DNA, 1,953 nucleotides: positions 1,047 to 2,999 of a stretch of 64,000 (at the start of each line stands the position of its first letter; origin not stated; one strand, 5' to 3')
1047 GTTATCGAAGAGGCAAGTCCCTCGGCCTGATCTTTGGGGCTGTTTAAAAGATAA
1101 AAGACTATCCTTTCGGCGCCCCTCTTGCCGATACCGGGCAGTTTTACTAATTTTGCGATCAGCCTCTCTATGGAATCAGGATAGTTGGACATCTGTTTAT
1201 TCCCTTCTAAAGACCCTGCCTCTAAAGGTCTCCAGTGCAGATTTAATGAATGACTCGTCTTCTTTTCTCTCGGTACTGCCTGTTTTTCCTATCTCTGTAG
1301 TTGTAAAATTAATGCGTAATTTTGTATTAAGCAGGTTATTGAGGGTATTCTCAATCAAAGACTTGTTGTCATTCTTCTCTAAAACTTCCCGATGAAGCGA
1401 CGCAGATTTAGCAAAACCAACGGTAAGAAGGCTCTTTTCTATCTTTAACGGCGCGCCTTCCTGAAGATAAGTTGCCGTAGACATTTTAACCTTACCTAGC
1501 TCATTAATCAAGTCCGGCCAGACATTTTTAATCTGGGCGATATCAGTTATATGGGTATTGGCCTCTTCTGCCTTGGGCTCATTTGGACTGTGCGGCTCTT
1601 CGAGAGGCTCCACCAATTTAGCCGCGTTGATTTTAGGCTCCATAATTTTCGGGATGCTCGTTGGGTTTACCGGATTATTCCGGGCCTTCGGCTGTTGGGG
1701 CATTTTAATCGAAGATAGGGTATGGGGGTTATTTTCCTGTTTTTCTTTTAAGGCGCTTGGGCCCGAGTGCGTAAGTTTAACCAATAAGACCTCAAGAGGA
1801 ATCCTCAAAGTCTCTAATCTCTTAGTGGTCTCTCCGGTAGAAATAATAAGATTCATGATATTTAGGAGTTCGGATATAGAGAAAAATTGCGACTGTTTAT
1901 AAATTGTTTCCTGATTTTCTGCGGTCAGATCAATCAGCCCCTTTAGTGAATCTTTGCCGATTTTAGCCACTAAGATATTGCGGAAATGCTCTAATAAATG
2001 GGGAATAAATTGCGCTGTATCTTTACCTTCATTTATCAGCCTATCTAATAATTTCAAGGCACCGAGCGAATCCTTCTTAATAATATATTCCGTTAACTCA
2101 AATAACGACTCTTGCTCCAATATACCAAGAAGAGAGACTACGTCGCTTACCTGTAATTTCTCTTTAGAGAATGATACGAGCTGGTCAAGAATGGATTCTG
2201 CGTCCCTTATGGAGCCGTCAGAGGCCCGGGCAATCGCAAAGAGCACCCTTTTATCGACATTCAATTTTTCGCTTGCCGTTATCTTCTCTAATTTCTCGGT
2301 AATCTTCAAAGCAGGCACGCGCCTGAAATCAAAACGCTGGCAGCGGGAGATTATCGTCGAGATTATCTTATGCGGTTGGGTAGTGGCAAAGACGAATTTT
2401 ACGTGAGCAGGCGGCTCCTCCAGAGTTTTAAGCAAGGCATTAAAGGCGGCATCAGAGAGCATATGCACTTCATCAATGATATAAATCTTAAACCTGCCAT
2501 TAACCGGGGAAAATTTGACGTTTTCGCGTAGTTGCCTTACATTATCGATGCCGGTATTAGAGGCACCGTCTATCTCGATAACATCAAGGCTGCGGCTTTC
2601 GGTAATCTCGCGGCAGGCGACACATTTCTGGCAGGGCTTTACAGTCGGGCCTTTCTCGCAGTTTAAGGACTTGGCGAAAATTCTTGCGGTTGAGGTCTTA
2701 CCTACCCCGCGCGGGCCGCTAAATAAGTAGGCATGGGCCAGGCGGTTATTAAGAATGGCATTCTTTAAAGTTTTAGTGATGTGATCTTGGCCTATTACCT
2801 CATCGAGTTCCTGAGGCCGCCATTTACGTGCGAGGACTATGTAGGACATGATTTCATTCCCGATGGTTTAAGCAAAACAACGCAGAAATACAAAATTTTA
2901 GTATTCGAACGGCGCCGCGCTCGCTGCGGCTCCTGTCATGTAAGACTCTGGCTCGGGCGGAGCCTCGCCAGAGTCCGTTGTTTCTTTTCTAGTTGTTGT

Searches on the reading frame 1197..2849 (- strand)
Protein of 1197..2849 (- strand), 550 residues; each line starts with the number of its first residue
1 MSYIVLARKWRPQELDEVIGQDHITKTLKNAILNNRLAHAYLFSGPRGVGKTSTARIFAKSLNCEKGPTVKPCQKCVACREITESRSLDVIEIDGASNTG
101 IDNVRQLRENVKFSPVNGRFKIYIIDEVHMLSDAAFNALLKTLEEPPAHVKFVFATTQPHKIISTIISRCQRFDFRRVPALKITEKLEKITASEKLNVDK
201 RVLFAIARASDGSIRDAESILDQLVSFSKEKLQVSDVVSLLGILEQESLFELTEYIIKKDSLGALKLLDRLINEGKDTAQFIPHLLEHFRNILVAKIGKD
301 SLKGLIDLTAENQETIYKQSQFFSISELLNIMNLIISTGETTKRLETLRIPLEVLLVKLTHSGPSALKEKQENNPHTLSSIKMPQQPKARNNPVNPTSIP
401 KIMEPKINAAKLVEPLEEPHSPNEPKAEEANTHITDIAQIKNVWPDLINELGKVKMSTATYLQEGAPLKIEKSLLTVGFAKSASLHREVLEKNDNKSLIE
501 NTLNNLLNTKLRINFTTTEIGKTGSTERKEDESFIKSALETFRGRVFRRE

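Call 87: search_protein_families(library=pfam, proteins=[window:1197-2849:-], max_evalue=0.00001)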
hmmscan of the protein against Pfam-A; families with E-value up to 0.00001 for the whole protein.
window:1197-2849:- (550 aa): 8 families
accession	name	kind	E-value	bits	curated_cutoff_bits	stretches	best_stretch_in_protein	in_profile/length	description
PF13177.12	DNA_pol3_delta2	-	4.4e-48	163.7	27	1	21-177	2-159/161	DNA polymerase III, delta subunit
PF12169.13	DNA_pol3_gamma3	-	5e-13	49.5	24.4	1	234-362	3-130/143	DNA polymerase III subunits gamma and tau domain III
PF00004.35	AAA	-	1.1e-12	49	21.2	1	42-174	2-124/131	ATPase family associated with various cellular activities (AAA)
PF22608.2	DNAX_ATPase_lid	-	1.5e-11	44.4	27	1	182-229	1-48/49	DNA polymerase III clamp loader subunit, ATPase lid domain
PF05496.18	RuvB_N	-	2.5e-07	31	27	1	11-72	2-67/159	Holliday junction DNA helicase RuvB P-loop domain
PF07728.20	AAA_5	-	5.1e-07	30.2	22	1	42-149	3-96/139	AAA domain (dynein-related subfamily)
PF13401.12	AAA_22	-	5.2e-07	30.5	27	1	41-157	8-123/130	AAA domain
PF21694.2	DNA_pol3_delta_C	-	6.5e-06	26.6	27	0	247-344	2-105/121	DNA polymerase III delta subunit, C-terminal domain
